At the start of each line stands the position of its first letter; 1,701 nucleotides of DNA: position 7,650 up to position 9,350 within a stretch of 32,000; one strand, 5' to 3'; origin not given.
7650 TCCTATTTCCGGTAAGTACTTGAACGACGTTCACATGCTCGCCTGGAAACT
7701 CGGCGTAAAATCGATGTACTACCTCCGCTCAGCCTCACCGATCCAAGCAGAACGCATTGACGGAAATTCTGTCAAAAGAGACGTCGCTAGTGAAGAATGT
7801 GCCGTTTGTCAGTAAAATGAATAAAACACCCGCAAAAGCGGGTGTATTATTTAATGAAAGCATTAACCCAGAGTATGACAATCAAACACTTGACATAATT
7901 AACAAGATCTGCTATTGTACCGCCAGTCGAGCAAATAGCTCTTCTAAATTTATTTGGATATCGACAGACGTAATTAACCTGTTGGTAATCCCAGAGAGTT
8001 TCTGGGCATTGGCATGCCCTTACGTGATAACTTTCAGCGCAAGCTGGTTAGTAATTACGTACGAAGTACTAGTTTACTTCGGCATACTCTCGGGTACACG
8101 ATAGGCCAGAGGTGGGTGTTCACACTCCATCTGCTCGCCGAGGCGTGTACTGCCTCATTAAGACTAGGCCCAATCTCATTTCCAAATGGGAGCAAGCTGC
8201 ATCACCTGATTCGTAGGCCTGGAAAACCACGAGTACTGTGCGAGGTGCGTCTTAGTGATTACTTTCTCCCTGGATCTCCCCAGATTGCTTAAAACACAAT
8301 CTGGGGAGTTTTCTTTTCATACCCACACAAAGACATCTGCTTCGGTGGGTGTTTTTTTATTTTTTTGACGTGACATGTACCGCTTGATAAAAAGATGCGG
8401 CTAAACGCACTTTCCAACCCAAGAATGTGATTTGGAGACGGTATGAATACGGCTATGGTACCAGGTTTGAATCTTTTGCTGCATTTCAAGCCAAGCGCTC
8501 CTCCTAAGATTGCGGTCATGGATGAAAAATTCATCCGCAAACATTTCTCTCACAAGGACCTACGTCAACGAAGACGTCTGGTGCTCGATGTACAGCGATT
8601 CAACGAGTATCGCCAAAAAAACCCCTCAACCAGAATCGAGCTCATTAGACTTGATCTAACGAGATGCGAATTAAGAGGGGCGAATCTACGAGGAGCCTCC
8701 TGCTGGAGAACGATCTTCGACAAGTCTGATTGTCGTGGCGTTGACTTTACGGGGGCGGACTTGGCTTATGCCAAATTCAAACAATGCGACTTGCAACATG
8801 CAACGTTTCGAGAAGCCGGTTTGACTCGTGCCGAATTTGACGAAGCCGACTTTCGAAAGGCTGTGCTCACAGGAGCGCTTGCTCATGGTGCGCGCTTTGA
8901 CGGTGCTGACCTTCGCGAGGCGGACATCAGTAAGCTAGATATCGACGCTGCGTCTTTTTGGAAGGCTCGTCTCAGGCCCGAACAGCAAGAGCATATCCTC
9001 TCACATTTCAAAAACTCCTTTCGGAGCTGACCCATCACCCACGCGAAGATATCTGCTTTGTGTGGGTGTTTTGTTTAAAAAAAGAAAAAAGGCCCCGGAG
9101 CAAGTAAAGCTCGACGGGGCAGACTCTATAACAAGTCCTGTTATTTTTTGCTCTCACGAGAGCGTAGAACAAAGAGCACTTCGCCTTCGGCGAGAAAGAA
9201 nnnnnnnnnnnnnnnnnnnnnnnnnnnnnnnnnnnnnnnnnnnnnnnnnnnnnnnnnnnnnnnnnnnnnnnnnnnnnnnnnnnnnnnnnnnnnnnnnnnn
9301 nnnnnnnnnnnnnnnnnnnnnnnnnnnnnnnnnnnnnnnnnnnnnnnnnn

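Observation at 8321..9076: Pentapeptide-repeat gene bracketed by two hairpins with reciprocally swapped arms (attL/attR-like cassette signature)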

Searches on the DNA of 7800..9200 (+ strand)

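Call 32: search_rna_families(source=window, start=7800, end=9200, threshold=evalue, max_evalue=5)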
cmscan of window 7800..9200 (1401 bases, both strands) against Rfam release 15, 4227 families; matches with E-value up to 5: 15.
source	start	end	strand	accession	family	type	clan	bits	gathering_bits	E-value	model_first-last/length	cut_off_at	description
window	8277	8364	+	RF04312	trpB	Cis-reg;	-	32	59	0.035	1-107/107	no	trpB ncRNA motif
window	8923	9013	-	RF02474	GlsR5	Gene; snRNA; snoRNA; CD-box;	-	21.3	100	0.038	1-89/89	no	Small nucleolar RNA GlsR5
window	8253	8315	+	RF02399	NsiR1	Gene; sRNA;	-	21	39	0.24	1-60/60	no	Nitrogen stress-induced RNA 1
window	7820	7904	-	RF00512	Leu_leader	Cis-reg; leader;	-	20.9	50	0.18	1-148/148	no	Leucine operon leader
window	7816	7851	+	RF02063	STnc350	Gene; sRNA;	-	20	60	0.91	28-64/68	no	Salmonella enterica sRNA STnc350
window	7802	7899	-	RF02621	BSnc120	Gene; sRNA;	-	19.5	114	0.29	1-88/88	no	Brucella sRNA 120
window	7820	7897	-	RF00057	RyhB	Gene; sRNA;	-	19.3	55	1.3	1-67/67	no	RyhB RNA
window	7820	7931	-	RF00513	Trp_leader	Cis-reg; leader;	-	19.1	41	0.74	1-100/100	no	Tryptophan operon leader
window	7823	7908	-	RF02144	rsmX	Gene;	CL00106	18.7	56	0.84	1-114/114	no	rsmX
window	7818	7964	-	RF00444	PrrF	Gene; sRNA;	-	18.6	90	2.8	1-150/150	no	PrrF RNA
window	9086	9184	-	RF02232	sX13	Gene; sRNA;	-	16.8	50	2.1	1-115/115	no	Xanthomonadaceae sRNA sX13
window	7800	7851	+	RF00513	Trp_leader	Cis-reg; leader;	-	16.1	41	4.4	44-100/100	5'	Tryptophan operon leader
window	8260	8360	+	RF02837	anti-hemB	Gene; sRNA;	-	15.6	49.5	1.3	1-81/81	no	Burkholderia RNA 7 (anti-hemB)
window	9085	9175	-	RF02837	anti-hemB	Gene; sRNA;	-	13.7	49.5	4.5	1-81/81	no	Burkholderia RNA 7 (anti-hemB)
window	8272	8312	-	RF02749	Ncrwmel02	Gene; sRNA;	-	12.4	290.8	4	22-62/251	no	Wolbachia sRNA mel02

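Call 33: search_rna_families(source=L006, start=900, end=1480, threshold=evalue, max_evalue=5)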
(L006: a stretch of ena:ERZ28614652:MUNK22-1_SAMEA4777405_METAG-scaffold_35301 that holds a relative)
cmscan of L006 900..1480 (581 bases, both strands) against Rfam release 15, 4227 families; matches with E-value up to 5: 6.
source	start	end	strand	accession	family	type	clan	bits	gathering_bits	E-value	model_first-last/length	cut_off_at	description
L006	900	944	+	RF02399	NsiR1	Gene; sRNA;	-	21.8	39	0.063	19-60/60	5'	Nitrogen stress-induced RNA 1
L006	1053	1139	+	RF00451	MIR395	Gene; miRNA;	-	21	56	0.083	1-104/104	no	mir-395 microRNA precursor family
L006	905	937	-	RF03932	mir-1597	Gene; miRNA;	-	17.2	93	2.8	22-52/73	no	mir-1597 microRNA precursor family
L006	1063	1129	+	RF04068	mir-3927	Gene; miRNA;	-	16.8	90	4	1-85/85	no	mir-3927 microRNA precursor family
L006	1004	1057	+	RF00287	SNORD44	Gene; snRNA; snoRNA; CD-box;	CL00060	16.6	40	1.1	1-61/61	no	Small nucleolar RNA SNORD44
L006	1237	1311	+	RF01876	MIAT_exon5_2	Gene; lncRNA;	-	12.9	75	2.5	1-83/83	no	Myocardial infarction associated transcript exon 5 conserved region 2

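Call 86: build_rna_model(alignment_id=A4, structure=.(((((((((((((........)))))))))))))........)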
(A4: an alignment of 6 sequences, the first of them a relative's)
Model R1 built from alignment A4 (6 sequences, 43 columns); structure: as given.
model positions 41; base pairs 12; branch points 0; effective number of sequences 6; information 1.303 bits per position. Calibrated on 0.2 Mb of random sequence (short: E-values are rough).
structure used (alignment columns):
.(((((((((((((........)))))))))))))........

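Call 87: search_with_rna_model(model_id=R1, sources=[window, L001, L006, L026, L027, L030, L032, L033, L045, L047, L049, L051, L052, L057, L063], max_evalue=10)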
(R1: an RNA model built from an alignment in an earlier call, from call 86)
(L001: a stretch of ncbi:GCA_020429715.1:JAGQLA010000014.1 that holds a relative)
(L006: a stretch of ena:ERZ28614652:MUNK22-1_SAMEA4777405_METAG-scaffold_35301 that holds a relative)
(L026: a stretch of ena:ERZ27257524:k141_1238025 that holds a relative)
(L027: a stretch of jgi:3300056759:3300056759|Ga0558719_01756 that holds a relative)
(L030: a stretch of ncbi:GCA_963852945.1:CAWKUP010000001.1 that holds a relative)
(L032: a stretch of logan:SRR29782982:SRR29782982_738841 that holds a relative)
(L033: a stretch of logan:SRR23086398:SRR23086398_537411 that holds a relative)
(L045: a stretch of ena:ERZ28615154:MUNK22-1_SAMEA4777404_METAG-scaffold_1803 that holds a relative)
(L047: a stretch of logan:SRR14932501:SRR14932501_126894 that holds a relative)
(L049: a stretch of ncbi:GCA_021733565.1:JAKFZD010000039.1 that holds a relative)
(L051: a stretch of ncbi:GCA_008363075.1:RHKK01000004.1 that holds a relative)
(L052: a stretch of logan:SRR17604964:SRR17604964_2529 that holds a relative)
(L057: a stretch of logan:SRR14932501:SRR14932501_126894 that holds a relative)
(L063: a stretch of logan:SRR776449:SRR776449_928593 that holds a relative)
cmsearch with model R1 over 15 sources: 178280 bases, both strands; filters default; matches with E-value up to 10: 85.
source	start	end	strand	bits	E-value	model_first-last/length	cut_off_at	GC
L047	8129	8170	+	65.1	2.3e-12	1-41/41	no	0.48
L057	4434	4475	-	65.1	2.3e-12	1-41/41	no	0.48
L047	7412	7452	+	65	2.4e-12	1-41/41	no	0.41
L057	5152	5192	-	65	2.4e-12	1-41/41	no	0.41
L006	948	988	+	64.6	3.1e-12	1-41/41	no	0.41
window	8319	8359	+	63.9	4.4e-12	1-41/41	no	0.41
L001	9877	9917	+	63.9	4.4e-12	1-41/41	no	0.41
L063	3750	3790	-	63.9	4.4e-12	1-41/41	no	0.41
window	9035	9076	+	62.6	9e-12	1-41/41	no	0.45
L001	10593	10634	+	62.6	9e-12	1-41/41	no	0.45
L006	2112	2153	+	62.6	9e-12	1-41/41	no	0.45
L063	3033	3074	-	62.6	9e-12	1-41/41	no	0.45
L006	1397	1436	+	58.9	6.2e-11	1-41/41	no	0.43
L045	7400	7441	+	55.7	3.5e-10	1-41/41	no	0.48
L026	12633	12662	-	30.1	0.00029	1-41/41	no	0.5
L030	12633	12662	-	30.1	0.00029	1-41/41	no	0.5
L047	6919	6945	+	26.5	0.002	1-41/41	no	0.44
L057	5659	5685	-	26.5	0.002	1-41/41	no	0.44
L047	8130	8162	-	24.4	0.0061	2-33/41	no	0.58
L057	4442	4474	+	24.4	0.0061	2-33/41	no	0.58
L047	6912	6938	-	23.6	0.0094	1-41/41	no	0.48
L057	5666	5692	+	23.6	0.0094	1-41/41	no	0.48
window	7819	7845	-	22.1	0.021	1-41/41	no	0.48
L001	9377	9403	-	22.1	0.021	1-41/41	no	0.48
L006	448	474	-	22.1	0.021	1-41/41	no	0.48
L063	4264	4290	+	22.1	0.021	1-41/41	no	0.48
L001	10594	10626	-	21.4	0.03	2-33/41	no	0.55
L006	2113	2145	-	21.4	0.03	2-33/41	no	0.55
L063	3041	3073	+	21.4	0.03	2-33/41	no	0.55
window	7826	7852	+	21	0.037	1-41/41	no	0.44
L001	9384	9410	+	21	0.037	1-41/41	no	0.44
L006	455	481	+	21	0.037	1-41/41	no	0.44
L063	4257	4283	-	21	0.037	1-41/41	no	0.44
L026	7916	7947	-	20.4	0.051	1-41/41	no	0.5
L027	7916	7947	-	20.4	0.051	1-41/41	no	0.5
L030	7916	7947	-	20.4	0.051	1-41/41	no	0.5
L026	10644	10675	-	19.8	0.069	1-41/41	no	0.47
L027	10644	10675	-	19.8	0.069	1-41/41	no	0.47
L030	10644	10675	-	19.8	0.069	1-41/41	no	0.47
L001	13233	13260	-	19.5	0.084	1-41/41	no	0.43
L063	407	434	+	19.5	0.084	1-41/41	no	0.43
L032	5004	5037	+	18.7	0.13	1-41/41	no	0.59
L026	10651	10682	+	18.6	0.13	1-41/41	no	0.5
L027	10651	10682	+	18.6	0.13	1-41/41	no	0.5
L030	10651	10682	+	18.6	0.13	1-41/41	no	0.5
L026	7923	7954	+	18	0.18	1-41/41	no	0.53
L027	7923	7954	+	18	0.18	1-41/41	no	0.53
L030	7923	7954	+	18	0.18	1-41/41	no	0.53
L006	1390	1429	-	17.6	0.22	1-41/41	no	0.45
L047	8668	8695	+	16.7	0.36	1-41/41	no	0.43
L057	3909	3936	-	16.7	0.36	1-41/41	no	0.43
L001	11132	11159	+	16.7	0.36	1-41/41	no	0.46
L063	2508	2535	-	16.7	0.36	1-41/41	no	0.46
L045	6924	6949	+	16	0.54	1-41/41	no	0.42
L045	6917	6942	-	15.6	0.66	1-41/41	no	0.42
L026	3419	3441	-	14.4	1.3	1-41/41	no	0.61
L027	3419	3441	-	14.4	1.3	1-41/41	no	0.61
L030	3419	3441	-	14.4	1.3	1-41/41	no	0.61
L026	3426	3448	+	14.3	1.3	1-41/41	no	0.61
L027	3426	3448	+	14.3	1.3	1-41/41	no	0.61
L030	3426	3448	+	14.3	1.3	1-41/41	no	0.61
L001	13240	13267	+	14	1.5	1-41/41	no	0.46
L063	400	427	-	14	1.5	1-41/41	no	0.46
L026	12640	12668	+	13.7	1.7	1-41/41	no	0.59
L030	12640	12668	+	13.7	1.7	1-41/41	no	0.59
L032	4997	5030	-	13.2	2.3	1-41/41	no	0.59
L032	5564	5592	-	12.6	3.2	1-41/41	no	0.55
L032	5042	5079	-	11.8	4.9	1-41/41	no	0.53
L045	7401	7433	-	11.5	5.6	2-33/41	no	0.55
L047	10770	10793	-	11.5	5.7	1-41/41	no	0.42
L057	1811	1834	+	11.5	5.7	1-41/41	no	0.42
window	8321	8350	-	11.5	5.9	3-32/41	no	0.53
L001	9879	9908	-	11.5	5.9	3-32/41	no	0.53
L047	7414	7443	-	11.5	5.9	3-32/41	no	0.53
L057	5161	5190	+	11.5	5.9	3-32/41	no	0.53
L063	3759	3788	+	11.5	5.9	3-32/41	no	0.53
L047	10777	10800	+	11.1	7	1-41/41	no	0.38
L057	1804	1827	-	11.1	7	1-41/41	no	0.38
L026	8521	8549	+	10.9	7.9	1-41/41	no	0.41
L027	8521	8549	+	10.9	7.9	1-41/41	no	0.41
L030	8521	8549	+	10.9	7.9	1-41/41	no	0.41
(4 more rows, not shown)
